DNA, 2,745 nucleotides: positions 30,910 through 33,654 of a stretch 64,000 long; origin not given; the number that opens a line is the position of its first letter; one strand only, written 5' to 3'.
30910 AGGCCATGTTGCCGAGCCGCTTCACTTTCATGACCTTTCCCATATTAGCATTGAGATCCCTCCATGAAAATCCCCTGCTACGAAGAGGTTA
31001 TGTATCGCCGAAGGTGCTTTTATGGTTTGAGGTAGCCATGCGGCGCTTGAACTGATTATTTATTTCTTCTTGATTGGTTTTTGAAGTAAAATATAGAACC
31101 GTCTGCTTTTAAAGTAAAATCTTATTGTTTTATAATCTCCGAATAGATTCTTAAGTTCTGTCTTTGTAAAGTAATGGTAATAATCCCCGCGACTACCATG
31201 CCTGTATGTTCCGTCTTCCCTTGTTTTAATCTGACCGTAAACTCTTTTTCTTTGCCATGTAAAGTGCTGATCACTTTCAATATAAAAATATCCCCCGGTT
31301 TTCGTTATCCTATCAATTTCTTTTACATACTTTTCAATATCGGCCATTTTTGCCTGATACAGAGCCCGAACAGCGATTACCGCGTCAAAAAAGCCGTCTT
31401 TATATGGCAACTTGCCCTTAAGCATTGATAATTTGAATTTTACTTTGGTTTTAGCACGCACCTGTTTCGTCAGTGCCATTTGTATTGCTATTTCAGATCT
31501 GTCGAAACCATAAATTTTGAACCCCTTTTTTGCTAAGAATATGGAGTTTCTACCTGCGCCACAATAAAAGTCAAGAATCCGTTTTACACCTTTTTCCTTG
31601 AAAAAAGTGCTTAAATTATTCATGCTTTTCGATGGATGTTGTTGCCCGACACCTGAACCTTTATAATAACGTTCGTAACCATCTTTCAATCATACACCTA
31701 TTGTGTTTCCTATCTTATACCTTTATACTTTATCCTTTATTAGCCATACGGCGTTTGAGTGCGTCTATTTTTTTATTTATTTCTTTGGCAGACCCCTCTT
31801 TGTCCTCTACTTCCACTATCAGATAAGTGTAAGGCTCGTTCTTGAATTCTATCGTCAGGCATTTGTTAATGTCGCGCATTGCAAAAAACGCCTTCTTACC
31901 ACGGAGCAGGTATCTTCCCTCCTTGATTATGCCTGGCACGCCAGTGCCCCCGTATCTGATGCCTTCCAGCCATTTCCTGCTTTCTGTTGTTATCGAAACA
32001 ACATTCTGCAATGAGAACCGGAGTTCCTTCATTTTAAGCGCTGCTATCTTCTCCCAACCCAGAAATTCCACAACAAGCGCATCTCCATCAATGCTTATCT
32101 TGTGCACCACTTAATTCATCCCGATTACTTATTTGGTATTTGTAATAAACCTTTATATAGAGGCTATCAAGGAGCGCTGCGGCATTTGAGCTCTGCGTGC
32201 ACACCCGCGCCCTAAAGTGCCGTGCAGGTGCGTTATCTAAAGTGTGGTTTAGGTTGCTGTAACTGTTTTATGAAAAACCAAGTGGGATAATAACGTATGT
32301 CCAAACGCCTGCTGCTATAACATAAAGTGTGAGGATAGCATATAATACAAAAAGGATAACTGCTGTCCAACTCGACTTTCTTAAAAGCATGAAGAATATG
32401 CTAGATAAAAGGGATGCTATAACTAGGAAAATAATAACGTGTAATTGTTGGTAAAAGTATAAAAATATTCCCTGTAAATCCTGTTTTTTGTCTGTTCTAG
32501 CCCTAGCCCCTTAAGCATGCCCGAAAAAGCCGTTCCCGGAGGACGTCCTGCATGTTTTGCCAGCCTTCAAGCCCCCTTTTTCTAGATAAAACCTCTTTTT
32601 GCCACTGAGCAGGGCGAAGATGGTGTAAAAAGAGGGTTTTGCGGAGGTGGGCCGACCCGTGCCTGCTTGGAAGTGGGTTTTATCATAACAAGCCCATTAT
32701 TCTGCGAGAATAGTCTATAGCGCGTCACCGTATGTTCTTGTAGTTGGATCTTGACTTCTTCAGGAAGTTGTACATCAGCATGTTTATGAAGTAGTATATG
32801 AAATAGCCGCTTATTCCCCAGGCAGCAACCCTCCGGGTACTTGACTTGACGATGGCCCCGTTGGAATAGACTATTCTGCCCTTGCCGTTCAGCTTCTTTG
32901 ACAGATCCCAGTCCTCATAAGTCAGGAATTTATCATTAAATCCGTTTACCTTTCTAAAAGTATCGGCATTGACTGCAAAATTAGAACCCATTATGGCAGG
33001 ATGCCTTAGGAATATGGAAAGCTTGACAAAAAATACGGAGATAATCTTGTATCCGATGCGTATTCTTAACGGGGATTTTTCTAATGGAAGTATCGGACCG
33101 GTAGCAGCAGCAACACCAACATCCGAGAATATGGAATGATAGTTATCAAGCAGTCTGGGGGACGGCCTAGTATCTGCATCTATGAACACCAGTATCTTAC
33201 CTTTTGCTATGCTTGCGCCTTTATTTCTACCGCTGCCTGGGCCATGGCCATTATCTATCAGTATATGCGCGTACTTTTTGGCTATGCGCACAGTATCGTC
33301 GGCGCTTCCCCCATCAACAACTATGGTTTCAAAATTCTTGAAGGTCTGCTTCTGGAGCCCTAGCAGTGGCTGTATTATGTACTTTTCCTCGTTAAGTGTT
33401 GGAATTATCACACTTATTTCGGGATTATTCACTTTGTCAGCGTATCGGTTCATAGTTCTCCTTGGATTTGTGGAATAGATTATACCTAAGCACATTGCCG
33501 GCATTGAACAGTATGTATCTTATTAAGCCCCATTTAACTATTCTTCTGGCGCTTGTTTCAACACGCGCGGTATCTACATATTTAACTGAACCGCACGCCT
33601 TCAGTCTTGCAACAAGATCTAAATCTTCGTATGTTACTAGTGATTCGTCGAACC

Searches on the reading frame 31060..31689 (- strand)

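Call 69: search_protein_families(library=pfam, max_evalue=0.001, proteins=[window:31060-31689:-])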
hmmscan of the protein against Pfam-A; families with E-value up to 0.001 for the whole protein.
window:31060-31689:- (209 aa): 9 families
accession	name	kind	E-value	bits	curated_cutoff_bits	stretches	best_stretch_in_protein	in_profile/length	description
PF13847.12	Methyltransf_31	-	2.6e-15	56.8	27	1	36-145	5-117/145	Methyltransferase domain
PF08241.18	Methyltransf_11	-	2.8e-15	57.2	21.2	1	39-137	1-95/95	Methyltransferase domain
PF13649.12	Methyltransf_25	-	1.2e-14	55.1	27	1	38-133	1-97/97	Methyltransferase domain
PF13489.12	Methyltransf_23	-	1.3e-13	51.4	27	1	26-185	13-156/164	Methyltransferase domain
PF03848.20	TehB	-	1.6e-08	34.7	20.4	1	37-137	33-132/193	Tellurite resistance protein TehB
PF08242.18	Methyltransf_12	-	3.5e-07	31.3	30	1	39-135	1-98/98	Methyltransferase domain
PF03141.22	Methyltransf_29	-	2.4e-06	26.9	23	1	26-141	108-221/506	Putative S-adenosyl-L-methionine-dependent methyltransferase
PF01209.24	Ubie_methyltran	-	3.5e-06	27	20.1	1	32-137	45-151/233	ubiE/COQ5 methyltransferase family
PF09445.16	Methyltransf_15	-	0.00029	20.9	22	1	36-74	2-40/165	RNA cap guanine-N2 methyltransferase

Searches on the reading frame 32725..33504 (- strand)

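Call 69: search_protein_families(library=pfam, max_evalue=0.001, proteins=[window:32725-33504:-])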
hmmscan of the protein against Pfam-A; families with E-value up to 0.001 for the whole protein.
window:32725-33504:- (259 aa): 5 families
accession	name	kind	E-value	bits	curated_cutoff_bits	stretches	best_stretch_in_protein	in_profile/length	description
PF00535.33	Glycos_transf_2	-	2.3e-23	83.4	23.3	1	31-120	1-97/168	Glycosyl transferase family 2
PF10111.15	Glyco_tranf_2_2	-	1.1e-14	55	27.3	1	31-205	1-199/276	Glycosyltransferase like family 2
PF13641.12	Glyco_tranf_2_3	-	3.9e-10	40.6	27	1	28-224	1-214/230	Glycosyltransferase like family 2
PF13632.12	Glyco_trans_2_3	-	2.2e-07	31.3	27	1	105-220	2-122/198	Glycosyl transferase family group 2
PF02709.20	Glyco_transf_7C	-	2.1e-05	24.5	23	1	156-207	4-57/78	N-terminal domain of galactosyltransferase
